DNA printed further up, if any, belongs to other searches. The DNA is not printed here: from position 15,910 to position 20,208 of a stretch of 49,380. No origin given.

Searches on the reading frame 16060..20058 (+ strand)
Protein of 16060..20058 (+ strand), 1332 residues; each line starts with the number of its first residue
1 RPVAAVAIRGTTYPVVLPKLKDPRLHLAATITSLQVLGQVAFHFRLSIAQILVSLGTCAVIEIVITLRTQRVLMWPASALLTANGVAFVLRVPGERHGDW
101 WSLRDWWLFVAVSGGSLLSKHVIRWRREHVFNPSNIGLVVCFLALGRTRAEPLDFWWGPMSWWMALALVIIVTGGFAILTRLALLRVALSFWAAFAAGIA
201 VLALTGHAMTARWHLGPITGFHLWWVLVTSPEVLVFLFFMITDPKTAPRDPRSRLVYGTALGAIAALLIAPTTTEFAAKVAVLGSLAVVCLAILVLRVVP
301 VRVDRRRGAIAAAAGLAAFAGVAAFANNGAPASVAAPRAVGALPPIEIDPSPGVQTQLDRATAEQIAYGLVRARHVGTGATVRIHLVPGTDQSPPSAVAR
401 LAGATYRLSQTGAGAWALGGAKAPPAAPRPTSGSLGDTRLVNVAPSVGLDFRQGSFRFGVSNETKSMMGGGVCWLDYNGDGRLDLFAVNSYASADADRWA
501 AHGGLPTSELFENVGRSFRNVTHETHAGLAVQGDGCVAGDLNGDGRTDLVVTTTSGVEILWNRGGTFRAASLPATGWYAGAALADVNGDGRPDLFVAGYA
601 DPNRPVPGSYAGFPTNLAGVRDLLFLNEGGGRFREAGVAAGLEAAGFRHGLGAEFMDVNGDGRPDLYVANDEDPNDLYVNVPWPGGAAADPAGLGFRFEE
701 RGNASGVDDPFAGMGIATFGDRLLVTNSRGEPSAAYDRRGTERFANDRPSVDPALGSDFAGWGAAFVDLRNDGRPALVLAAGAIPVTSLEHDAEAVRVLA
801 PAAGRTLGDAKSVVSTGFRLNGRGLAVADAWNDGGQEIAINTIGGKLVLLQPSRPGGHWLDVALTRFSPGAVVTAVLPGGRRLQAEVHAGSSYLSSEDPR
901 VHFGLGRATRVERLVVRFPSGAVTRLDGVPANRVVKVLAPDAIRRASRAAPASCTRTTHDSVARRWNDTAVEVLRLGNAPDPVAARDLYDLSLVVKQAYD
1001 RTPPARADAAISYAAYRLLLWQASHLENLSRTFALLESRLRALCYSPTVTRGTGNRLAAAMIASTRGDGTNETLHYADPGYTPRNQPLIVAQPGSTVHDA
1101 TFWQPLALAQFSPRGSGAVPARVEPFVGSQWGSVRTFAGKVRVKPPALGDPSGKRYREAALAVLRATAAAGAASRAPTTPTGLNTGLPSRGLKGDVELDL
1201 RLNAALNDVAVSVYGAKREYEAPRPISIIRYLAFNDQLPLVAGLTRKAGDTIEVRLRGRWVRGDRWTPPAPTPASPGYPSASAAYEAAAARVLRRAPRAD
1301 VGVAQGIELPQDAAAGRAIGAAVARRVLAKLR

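Call 88: search_protein_families(library=pfam, proteins=[window:16060-20058:+], max_evalue=0.00001)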
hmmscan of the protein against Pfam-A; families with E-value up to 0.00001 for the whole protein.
window:16060-20058:+ (1332 aa): 4 families
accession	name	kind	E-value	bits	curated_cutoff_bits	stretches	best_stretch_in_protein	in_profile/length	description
PF13517.12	FG-GAP_3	-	2.9e-28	98.7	26.9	2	540-596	1-61/61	FG-GAP-like repeat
PF07593.17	UnbV_ASPIC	-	9.2e-19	67.6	23.4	1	870-935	3-67/68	ASPIC and UnbV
PF01839.29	FG-GAP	-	6.4e-13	48.7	22.1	0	538-556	7-25/37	FG-GAP repeat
PF03116.20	NQR2_RnfD_RnfE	-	2.4e-06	27.6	27.7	0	47-270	40-264/296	NQR2, RnfD, RnfE family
